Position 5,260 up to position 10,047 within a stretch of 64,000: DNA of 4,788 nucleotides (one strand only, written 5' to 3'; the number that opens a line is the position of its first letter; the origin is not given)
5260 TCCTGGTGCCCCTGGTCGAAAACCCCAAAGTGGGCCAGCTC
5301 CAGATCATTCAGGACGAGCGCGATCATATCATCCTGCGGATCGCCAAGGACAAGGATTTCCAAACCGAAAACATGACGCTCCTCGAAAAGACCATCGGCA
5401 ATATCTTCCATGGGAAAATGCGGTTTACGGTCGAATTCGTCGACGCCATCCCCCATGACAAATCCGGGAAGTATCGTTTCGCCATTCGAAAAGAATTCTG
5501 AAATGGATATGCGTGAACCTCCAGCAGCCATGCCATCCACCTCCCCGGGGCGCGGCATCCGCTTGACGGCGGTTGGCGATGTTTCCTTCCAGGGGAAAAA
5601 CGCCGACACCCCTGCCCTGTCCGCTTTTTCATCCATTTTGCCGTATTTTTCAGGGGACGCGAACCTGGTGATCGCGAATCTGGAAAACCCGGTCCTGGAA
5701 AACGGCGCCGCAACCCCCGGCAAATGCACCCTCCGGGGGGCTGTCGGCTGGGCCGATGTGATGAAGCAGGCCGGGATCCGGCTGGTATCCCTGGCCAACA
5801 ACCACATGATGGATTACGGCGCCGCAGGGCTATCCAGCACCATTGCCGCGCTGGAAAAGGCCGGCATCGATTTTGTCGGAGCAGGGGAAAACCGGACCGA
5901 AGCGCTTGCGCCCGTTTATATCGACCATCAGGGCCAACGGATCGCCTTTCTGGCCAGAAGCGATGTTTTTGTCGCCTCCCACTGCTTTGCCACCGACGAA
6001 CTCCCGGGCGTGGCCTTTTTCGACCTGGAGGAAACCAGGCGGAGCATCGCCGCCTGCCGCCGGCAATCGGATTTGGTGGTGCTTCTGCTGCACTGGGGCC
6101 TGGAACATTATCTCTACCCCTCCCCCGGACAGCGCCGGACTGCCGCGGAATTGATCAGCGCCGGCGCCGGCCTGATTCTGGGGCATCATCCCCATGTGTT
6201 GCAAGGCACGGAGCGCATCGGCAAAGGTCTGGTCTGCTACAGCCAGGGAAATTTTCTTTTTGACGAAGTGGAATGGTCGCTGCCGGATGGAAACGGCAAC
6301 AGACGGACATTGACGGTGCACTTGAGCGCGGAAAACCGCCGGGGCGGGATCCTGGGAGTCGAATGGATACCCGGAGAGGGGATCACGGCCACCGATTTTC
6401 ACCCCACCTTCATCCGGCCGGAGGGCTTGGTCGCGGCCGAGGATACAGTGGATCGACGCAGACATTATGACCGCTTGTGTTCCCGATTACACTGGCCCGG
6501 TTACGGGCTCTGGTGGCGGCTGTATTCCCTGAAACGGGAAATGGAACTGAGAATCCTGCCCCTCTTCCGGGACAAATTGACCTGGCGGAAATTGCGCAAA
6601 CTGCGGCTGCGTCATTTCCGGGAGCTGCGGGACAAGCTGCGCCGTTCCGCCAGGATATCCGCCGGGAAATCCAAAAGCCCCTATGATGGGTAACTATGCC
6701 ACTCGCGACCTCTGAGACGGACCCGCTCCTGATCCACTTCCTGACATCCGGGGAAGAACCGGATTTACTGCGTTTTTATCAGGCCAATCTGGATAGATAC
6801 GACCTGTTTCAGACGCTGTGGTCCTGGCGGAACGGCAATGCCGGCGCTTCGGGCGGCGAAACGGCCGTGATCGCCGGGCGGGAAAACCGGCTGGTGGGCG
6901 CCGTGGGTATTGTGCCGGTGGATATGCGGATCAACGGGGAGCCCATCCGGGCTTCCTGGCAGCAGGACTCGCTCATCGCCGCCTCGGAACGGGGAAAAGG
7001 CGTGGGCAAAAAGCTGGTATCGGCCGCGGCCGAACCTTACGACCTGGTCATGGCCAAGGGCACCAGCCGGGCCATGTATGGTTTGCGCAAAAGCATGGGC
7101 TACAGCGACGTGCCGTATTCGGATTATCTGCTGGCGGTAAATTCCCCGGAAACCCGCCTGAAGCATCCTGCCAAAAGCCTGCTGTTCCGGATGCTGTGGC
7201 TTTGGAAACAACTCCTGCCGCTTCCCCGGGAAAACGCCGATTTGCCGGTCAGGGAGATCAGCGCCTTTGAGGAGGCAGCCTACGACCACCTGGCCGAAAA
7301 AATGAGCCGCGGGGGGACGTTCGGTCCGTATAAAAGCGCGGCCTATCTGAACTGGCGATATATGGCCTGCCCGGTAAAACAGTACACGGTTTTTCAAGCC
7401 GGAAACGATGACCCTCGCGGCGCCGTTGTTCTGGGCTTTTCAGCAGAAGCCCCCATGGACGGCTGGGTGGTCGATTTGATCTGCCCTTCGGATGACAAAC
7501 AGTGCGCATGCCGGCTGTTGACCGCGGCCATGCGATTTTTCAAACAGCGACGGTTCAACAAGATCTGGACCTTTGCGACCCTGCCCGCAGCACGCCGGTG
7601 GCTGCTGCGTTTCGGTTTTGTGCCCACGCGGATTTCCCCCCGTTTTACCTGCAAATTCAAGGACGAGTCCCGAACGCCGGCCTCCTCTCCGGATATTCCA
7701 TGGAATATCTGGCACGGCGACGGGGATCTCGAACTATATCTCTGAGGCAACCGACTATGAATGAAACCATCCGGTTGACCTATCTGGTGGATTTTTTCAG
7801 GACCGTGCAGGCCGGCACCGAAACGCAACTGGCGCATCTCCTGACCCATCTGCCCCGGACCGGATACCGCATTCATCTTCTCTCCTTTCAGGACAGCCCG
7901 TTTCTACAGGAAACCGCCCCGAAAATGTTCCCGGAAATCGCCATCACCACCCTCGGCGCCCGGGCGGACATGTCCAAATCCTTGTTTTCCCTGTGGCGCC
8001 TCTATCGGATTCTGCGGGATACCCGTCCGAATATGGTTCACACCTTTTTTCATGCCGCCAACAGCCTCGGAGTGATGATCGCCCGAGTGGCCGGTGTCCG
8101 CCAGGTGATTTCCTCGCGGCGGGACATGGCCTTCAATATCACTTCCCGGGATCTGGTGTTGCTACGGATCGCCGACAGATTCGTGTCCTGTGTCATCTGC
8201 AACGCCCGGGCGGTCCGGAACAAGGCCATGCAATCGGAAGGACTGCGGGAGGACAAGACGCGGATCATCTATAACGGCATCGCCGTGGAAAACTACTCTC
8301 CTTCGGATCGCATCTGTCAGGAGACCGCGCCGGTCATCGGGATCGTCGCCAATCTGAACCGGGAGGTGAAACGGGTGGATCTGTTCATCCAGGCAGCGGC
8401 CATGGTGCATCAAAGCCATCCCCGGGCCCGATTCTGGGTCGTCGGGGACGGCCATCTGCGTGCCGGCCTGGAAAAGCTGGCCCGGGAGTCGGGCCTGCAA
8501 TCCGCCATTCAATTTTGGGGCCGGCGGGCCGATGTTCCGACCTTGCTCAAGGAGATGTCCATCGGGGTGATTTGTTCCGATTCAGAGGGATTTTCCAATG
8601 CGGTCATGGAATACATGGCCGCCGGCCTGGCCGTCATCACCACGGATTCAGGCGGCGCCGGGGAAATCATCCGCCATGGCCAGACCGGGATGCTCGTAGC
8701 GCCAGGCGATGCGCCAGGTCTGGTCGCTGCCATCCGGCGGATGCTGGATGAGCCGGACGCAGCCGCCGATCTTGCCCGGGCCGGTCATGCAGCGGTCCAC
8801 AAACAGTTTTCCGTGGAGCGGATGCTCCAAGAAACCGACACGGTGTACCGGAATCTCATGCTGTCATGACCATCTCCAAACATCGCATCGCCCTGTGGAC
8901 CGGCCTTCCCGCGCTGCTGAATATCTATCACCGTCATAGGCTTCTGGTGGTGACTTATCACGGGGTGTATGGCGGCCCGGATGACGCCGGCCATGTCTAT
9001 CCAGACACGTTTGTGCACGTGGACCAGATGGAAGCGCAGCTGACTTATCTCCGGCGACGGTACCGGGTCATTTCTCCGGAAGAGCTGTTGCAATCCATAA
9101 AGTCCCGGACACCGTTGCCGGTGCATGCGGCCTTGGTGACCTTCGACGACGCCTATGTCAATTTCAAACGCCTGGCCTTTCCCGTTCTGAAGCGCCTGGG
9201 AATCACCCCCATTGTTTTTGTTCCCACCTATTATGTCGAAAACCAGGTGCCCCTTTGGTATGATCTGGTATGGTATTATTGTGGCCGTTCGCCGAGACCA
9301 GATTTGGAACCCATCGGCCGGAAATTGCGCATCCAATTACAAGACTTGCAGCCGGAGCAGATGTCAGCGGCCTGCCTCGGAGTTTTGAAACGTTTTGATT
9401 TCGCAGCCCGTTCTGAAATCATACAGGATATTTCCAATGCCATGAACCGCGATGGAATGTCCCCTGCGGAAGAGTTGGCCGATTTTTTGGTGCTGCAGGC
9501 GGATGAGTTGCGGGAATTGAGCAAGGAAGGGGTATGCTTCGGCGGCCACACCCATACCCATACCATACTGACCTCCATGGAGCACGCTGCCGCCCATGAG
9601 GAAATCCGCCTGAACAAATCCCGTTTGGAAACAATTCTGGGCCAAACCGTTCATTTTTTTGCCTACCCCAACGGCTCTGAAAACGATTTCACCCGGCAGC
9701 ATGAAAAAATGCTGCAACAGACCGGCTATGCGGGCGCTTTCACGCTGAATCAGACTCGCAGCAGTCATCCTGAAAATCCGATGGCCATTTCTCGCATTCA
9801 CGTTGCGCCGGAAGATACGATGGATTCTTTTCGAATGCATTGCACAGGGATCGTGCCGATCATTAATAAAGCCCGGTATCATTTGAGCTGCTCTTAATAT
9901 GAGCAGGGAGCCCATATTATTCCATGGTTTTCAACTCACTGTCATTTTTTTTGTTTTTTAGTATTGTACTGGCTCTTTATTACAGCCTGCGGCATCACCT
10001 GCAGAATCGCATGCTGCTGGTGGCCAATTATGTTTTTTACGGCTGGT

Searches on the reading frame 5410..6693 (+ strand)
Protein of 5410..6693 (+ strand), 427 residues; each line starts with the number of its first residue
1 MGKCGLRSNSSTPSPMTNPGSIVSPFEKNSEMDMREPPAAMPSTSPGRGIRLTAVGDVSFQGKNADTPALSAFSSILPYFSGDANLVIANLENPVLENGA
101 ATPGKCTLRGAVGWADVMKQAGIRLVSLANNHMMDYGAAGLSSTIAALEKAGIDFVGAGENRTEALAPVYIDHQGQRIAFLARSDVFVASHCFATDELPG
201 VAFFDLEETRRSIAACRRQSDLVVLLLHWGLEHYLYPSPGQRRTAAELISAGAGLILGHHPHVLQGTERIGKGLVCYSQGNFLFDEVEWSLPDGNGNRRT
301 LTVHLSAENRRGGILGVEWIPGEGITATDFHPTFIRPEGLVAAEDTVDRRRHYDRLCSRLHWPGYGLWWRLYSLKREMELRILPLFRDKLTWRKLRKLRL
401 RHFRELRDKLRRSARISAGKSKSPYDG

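Call 16: search_protein_families(library=ncbifam, proteins=[window:5410-6693:+], max_evalue=0.00001)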
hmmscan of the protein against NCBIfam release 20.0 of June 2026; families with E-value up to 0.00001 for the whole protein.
window:5410-6693:+ (427 aa): 1 family
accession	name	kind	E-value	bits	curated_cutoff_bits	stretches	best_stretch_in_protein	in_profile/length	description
NF038314.1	epimerase_MslH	equivalog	4.7e-19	68.1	700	2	104-191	61-147/439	lasso peptide C-terminal Trp epimerase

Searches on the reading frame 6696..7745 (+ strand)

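Call 16: search_protein_families(library=ncbifam, proteins=[window:6696-7745:+], max_evalue=0.00001)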
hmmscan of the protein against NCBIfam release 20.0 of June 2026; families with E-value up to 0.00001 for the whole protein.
window:6696-7745:+ (349 aa): 0 families

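Call 68: search_protein_families(library=pfam, proteins=[window:6696-7745:+], max_evalue=1)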
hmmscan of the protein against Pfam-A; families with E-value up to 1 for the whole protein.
window:6696-7745:+ (349 aa): 3 families
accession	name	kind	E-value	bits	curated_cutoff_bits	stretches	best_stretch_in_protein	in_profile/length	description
PF00583.31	Acetyltransf_1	-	7.2e-06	26.7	20.7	1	40-113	18-86/116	Acetyltransferase (GNAT) family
PF13527.13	Acetyltransf_9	-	0.00012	22.5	25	1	55-113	41-99/127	Acetyltransferase (GNAT) domain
PF13508.13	Acetyltransf_7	-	0.00016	22.4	27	1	56-113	4-54/84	Acetyltransferase (GNAT) domain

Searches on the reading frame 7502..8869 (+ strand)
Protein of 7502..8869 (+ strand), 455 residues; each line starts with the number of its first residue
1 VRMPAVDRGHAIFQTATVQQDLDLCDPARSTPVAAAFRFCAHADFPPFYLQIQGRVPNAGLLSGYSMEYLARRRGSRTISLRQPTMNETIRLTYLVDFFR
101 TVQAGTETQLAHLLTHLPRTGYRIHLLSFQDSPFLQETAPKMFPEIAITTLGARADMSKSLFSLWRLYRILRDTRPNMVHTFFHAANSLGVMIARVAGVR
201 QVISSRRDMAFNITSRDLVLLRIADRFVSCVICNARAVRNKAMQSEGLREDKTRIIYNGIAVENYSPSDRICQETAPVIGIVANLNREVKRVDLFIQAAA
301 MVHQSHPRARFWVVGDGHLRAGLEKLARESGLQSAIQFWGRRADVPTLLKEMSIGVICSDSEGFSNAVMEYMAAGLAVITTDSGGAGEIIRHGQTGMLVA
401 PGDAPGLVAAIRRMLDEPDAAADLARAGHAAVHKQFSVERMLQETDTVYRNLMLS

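Call 16: search_protein_families(library=ncbifam, proteins=[window:7502-8869:+], max_evalue=0.00001)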
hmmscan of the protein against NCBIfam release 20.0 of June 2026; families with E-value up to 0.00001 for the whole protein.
window:7502-8869:+ (455 aa): 30 families (the best 25 are shown)
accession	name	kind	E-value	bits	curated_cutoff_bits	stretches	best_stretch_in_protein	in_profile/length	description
TIGR03088.1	stp2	hypoth_equivalog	2.3e-52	178.3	409.05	1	99-452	9-373/374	TIGR03088 family PEP-CTERM/XrtA system glycosyltransferase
TIGR03999.1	thiol_BshA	equivalog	1.6e-28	99.7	273.7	1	239-453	156-374/375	N-acetyl-alpha-D-glucosaminyl L-malate synthase BshA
NF011726.0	PRK15179.1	equivalog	7e-26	90.7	733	1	166-449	391-691/694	Vi polysaccharide biosynthesis protein TviE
NF041876.1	EPS_EpsE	equivalog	2e-25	89.9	400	1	249-440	184-384/389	exopolysaccharide biosynthesis GT4 family glycosyltransferase EpsE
TIGR04063.1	stp3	hypoth_equivalog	4.4e-20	71.9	442.05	1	229-453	152-396/397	TIGR04063 family PEP-CTERM/XrtA system glycosyltransferase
NF050063.1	ProtGlycPglJ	equivalog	1.9e-18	66.8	500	1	219-424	136-339/363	N-acetylgalactosamine-N,N'-diacetylbacillosaminyl-diphospho-undecaprenol 4-alpha-N-acetylgalactosaminyltransferase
NF038011.1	PelF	equivalog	2.6e-18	66.4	100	1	245-449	274-489/489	GT4 family glycosyltransferase PelF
NF038229.1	Glyco4_Geo_Pelo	equivalog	3.1e-17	62.6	400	1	169-453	49-337/338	GPMC system family 4 glycosyltransferase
TIGR04157.1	glyco_rSAM_CFB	subfamily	6.2e-16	58.4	400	1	229-441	171-398/406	TIGR04157 family glycosyltransferase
NF012034.0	PRK15490.1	equivalog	1.1e-15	57.1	813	1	290-412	411-533/578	Vi polysaccharide biosynthesis glycosyltransferase TviE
TIGR03449.1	mycothiol_MshA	equivalog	2.4e-15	56.4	462.5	1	231-453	168-404/406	D-inositol-3-phosphate glycosyltransferase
TIGR02149.1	glgA_Coryne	subfamily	2.4e-14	53.3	302.4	1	326-452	258-390/391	glycogen synthase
NF038255.1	exopoly_VpsD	equivalog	2.9e-14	52.7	300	1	161-453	87-380/381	VpsD family glycosyltransferase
NF007396.0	PRK09922.1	equivalog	2.3e-13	49.8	385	1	103-417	15-326/361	lipopolysaccharide 1,6-galactosyltransferase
NF047880.1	glyco_SdgA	exception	2.4e-13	49.5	800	1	283-431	322-470/488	serine-aspartate repeat adhesin O-glycosyltransferase SdgA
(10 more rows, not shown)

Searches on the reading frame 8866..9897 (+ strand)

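Call 16: search_protein_families(library=ncbifam, proteins=[window:8866-9897:+], max_evalue=0.00001)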
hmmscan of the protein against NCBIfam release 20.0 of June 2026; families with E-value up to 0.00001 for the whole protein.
window:8866-9897:+ (343 aa): 4 families
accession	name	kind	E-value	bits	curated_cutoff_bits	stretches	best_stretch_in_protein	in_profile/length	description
TIGR03938.2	deacetyl_PgaB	equivalog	3.2e-18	65.3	321.9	1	25-126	2-103/621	poly-beta-1,6-N-acetyl-D-glucosamine N-deacetylase PgaB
NF011177.0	PRK14582.1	equivalog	1.1e-11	43.8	923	1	21-120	44-139/671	poly-beta-1,6-N-acetyl-D-glucosamine N-deacetylase PgaB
NF011176.0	PRK14581.1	equivalog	1.8e-10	39.6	1091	1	21-114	44-134/673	poly-beta-1,6-N-acetyl-D-glucosamine N-deacetylase PgaB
TIGR03933.1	PIA_icaB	equivalog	7.9e-08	32.1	248.35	0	51-126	36-111/245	intercellular adhesin biosynthesis polysaccharide N-deacetylase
